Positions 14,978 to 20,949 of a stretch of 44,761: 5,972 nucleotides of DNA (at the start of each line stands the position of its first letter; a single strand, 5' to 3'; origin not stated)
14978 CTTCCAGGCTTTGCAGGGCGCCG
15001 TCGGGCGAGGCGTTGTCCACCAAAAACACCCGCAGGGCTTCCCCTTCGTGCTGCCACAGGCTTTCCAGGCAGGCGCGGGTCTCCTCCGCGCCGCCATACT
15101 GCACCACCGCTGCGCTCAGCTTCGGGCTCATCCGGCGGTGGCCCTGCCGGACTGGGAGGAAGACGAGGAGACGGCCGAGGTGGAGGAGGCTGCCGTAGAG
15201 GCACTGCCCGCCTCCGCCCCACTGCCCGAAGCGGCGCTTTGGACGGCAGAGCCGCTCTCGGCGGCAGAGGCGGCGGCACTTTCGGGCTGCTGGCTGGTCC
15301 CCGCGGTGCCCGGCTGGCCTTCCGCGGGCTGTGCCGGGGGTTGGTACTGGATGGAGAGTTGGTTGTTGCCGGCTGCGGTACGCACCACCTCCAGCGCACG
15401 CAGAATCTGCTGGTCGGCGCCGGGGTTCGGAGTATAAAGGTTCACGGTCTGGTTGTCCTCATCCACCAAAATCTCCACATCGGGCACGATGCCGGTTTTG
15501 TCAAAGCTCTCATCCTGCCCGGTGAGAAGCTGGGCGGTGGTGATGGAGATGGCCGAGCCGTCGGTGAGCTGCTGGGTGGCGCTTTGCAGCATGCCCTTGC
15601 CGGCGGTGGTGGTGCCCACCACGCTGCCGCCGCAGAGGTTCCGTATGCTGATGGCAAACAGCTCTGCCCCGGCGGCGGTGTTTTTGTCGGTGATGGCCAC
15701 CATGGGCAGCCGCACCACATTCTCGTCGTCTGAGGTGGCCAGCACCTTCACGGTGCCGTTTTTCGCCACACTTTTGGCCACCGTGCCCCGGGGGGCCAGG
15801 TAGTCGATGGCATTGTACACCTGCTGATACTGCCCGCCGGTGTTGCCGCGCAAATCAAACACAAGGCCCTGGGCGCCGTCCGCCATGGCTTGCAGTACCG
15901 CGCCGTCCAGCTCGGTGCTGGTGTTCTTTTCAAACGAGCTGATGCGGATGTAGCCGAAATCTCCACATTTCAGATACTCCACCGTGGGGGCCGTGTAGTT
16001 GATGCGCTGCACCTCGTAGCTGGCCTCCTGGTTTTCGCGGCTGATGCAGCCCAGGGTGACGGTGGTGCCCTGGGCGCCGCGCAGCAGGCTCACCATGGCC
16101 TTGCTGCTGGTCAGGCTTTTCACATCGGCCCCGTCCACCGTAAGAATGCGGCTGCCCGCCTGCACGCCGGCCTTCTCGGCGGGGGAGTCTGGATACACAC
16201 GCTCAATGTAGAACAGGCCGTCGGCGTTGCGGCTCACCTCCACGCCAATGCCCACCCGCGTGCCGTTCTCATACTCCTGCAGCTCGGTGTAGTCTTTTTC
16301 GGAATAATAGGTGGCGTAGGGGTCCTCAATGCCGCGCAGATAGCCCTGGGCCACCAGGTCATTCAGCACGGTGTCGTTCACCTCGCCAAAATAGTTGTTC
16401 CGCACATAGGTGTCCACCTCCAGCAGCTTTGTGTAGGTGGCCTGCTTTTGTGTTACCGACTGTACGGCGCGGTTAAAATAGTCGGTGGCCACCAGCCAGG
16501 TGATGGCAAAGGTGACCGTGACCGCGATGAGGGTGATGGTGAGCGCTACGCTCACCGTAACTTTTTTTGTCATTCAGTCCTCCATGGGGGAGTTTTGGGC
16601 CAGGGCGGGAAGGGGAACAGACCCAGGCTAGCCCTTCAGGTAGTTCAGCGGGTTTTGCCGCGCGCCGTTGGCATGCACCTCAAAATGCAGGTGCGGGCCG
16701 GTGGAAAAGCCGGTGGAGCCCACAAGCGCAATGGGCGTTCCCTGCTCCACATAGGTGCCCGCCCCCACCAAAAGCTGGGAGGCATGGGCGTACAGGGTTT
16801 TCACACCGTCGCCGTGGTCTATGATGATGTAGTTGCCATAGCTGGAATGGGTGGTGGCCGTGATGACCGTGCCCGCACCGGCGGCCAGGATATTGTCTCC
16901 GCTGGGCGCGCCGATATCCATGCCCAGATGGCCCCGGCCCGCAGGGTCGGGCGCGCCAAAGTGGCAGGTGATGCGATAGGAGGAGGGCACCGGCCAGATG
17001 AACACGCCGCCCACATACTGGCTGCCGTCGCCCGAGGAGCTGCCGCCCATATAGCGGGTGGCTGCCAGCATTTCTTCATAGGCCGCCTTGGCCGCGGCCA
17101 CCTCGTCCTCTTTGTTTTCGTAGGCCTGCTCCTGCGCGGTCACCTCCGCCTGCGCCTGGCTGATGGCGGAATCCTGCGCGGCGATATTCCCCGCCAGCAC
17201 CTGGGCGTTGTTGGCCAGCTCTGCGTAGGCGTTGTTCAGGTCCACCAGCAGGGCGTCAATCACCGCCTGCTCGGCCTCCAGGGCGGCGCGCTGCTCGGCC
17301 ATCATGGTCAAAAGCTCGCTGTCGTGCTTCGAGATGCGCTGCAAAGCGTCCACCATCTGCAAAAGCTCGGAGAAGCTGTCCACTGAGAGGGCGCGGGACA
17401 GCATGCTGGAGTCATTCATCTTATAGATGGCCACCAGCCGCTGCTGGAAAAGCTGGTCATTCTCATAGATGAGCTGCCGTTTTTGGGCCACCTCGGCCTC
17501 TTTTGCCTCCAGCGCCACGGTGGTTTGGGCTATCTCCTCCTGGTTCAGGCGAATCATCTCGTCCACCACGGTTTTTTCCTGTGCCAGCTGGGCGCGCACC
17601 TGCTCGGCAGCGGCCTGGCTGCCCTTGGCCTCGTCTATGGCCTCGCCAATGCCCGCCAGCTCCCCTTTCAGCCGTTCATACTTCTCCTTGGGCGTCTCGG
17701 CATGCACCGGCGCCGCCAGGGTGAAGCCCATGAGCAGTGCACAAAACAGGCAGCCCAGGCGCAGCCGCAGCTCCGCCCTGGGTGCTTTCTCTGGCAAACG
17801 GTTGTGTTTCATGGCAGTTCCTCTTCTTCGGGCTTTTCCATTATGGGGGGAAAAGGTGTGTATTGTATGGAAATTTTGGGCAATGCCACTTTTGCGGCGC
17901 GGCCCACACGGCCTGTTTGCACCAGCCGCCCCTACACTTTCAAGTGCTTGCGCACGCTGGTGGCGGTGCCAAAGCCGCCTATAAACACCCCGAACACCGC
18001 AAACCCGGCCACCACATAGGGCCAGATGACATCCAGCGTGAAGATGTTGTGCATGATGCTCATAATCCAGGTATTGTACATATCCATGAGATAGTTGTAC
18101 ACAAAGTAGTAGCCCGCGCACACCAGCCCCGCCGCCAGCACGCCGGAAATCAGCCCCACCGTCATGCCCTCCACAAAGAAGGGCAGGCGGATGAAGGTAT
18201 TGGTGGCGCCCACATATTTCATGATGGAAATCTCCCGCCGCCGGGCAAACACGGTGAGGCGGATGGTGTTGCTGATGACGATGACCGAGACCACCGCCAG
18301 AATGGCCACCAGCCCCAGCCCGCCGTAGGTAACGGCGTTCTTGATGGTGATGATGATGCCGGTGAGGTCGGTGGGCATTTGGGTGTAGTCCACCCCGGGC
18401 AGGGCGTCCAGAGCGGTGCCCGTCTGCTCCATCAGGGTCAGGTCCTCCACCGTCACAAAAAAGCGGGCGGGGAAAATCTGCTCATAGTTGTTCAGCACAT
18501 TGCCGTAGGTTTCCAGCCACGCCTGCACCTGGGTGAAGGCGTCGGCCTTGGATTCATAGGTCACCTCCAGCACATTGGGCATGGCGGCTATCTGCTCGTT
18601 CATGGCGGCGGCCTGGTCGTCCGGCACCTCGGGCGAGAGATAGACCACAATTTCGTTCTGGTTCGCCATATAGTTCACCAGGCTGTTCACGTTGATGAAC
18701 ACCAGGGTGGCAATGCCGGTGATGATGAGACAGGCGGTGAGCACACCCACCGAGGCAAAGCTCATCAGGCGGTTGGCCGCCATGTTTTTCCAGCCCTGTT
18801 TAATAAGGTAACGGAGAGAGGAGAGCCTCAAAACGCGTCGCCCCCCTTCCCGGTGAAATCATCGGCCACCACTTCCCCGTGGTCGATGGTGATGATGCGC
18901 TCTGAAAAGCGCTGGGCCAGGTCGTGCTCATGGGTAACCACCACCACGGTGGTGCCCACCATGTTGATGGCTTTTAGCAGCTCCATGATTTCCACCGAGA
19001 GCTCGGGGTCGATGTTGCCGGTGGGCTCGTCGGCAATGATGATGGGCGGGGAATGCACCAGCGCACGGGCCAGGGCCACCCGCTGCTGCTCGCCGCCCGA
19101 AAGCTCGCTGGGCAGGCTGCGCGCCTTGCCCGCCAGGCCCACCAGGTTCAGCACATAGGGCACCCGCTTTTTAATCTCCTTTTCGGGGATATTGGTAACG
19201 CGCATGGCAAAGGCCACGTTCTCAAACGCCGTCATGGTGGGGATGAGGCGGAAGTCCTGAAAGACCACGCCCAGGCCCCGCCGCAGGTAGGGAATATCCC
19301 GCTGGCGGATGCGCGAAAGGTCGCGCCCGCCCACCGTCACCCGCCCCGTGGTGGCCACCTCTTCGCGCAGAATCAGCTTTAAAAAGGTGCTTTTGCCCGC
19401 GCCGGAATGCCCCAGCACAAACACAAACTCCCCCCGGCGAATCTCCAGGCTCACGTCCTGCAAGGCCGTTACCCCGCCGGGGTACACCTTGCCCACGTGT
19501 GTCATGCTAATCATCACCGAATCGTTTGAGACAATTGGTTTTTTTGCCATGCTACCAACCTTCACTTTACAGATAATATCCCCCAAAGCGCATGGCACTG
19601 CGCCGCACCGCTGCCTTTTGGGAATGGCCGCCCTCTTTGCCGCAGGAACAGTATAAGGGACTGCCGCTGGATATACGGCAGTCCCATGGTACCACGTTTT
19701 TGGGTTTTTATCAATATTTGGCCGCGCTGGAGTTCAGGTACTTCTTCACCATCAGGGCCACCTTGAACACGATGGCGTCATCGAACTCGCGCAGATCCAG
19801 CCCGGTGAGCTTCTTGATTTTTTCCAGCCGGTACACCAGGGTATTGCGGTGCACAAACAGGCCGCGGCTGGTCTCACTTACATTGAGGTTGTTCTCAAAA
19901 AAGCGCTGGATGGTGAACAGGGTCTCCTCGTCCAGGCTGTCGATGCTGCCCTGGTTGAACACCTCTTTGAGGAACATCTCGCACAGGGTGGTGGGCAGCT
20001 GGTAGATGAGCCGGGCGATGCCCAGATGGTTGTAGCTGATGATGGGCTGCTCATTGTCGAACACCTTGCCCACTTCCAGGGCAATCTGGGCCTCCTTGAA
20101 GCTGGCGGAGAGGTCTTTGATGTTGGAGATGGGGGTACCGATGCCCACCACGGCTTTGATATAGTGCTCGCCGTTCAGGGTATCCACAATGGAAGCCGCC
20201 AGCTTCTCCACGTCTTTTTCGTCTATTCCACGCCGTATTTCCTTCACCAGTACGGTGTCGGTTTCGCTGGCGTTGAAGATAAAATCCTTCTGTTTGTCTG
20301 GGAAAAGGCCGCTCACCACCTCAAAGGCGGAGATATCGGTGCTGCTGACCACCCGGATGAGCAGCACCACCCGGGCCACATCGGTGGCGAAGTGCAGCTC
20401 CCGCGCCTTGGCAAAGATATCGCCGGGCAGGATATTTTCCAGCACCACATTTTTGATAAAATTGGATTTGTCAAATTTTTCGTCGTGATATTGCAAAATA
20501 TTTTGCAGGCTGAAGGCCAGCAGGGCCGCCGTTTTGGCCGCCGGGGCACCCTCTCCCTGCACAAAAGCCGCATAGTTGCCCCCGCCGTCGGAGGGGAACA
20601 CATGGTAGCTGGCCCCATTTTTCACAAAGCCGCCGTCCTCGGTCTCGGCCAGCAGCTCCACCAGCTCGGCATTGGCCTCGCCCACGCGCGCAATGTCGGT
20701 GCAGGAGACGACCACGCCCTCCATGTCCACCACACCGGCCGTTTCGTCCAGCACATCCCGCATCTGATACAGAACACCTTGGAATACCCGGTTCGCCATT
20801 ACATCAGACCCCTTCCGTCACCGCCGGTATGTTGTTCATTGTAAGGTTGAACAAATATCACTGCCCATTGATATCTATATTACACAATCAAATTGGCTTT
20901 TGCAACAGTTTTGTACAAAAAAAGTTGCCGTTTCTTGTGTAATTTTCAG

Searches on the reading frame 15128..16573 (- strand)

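Call 33: search_protein_families(library=pfam, proteins=[window:15128-16573:-], max_evalue=0.00001)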
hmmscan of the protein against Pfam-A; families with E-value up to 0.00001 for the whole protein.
window:15128-16573:- (481 aa): 4 families
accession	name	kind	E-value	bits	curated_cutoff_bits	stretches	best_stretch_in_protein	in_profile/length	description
PF03572.23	Peptidase_S41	-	6e-35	120.7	24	1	206-368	2-165/165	Peptidase family S41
PF17820.7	PDZ_6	-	8.7e-11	41.8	27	1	123-174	2-50/54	PDZ domain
PF13180.12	PDZ_2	-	1.1e-09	38.9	27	1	108-188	2-78/80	PDZ domain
PF00595.29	PDZ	-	4.5e-09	37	23.2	1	105-174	8-78/81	PDZ domain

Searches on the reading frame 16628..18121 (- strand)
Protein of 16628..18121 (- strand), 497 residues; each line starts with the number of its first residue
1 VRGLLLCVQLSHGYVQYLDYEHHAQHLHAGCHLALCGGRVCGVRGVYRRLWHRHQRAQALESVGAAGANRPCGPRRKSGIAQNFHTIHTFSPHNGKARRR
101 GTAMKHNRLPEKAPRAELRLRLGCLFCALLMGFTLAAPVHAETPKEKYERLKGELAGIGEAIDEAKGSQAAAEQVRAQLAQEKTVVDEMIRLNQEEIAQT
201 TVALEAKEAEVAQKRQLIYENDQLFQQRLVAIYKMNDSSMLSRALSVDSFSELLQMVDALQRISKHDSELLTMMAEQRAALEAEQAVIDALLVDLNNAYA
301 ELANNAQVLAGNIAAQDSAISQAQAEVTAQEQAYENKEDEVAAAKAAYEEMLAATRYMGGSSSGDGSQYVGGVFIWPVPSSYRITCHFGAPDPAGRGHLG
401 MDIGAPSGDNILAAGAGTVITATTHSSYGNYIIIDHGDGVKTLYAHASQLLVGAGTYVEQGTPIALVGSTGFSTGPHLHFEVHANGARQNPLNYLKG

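Call 33: search_protein_families(library=pfam, proteins=[window:16628-18121:-], max_evalue=0.00001)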
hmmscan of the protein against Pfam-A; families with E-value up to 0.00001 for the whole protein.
window:16628-18121:- (497 aa): 2 families
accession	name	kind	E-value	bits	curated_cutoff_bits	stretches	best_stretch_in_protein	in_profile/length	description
PF01551.29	Peptidase_M23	-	1.3e-32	112.2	28.7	1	397-491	2-96/96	Peptidase family M23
PF24568.1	CC_PcsB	-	9.5e-06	25.8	27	0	216-283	6-74/75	Peptidoglycan hydrolase PcsB, coiled-coil domain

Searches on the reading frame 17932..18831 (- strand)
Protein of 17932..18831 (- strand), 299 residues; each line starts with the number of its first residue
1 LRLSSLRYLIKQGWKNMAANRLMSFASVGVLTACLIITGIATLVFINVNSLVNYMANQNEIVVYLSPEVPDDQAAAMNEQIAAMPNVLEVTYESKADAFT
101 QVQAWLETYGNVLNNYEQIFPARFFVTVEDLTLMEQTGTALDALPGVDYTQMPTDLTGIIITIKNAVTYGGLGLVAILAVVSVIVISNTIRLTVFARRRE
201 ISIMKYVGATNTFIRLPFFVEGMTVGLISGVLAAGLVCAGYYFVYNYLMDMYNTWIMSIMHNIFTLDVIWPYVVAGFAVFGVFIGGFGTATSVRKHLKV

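Call 33: search_protein_families(library=pfam, proteins=[window:17932-18831:-], max_evalue=0.00001)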
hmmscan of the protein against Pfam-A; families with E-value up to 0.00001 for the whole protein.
window:17932-18831:- (299 aa): 2 families
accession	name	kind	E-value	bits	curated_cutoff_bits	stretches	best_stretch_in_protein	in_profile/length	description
PF18075.7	FtsX_ECD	-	4.1e-15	56.6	23.5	1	60-148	2-94/96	FtsX extracellular domain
PF02687.27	FtsX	-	3.6e-12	46.8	25.5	1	174-289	3-110/120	FtsX-like permease C-terminal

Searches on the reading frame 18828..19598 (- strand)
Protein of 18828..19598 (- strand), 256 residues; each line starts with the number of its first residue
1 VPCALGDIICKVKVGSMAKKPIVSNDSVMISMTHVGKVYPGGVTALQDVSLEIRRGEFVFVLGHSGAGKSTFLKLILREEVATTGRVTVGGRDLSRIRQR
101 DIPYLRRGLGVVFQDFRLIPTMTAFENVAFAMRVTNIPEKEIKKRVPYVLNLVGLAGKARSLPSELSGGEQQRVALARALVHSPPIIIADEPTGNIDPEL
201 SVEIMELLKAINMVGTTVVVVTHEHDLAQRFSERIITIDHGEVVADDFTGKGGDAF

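Call 33: search_protein_families(library=pfam, proteins=[window:18828-19598:-], max_evalue=0.00001)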
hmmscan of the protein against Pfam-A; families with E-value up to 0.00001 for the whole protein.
window:18828-19598:- (256 aa): 1 family
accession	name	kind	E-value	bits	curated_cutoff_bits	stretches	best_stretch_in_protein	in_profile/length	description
PF00005.33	ABC_tran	-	3.9e-36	125.1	25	1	46-193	1-136/137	ABC transporter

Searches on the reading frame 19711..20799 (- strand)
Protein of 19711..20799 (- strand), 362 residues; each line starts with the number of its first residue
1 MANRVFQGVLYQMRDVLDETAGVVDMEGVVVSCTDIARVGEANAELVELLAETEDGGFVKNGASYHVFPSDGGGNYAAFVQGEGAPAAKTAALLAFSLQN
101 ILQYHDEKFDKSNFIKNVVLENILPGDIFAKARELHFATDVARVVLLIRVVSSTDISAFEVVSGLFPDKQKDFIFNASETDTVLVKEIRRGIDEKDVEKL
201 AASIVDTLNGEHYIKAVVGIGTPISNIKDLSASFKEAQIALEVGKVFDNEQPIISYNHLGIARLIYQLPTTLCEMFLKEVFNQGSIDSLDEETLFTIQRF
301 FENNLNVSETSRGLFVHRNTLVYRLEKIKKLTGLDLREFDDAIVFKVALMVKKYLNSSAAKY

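Call 33: search_protein_families(library=pfam, proteins=[window:19711-20799:-], max_evalue=0.00001)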
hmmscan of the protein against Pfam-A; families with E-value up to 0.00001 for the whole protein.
window:19711-20799:- (362 aa): 2 families
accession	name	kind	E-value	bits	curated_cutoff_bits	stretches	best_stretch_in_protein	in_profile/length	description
PF13556.12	HTH_30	-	7.3e-19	67.8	27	1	296-350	4-58/59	PucR C-terminal helix-turn-helix domain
PF17853.6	GGDEF_2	-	1.7e-10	41.6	24.5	1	127-243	7-116/116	GGDEF-like domain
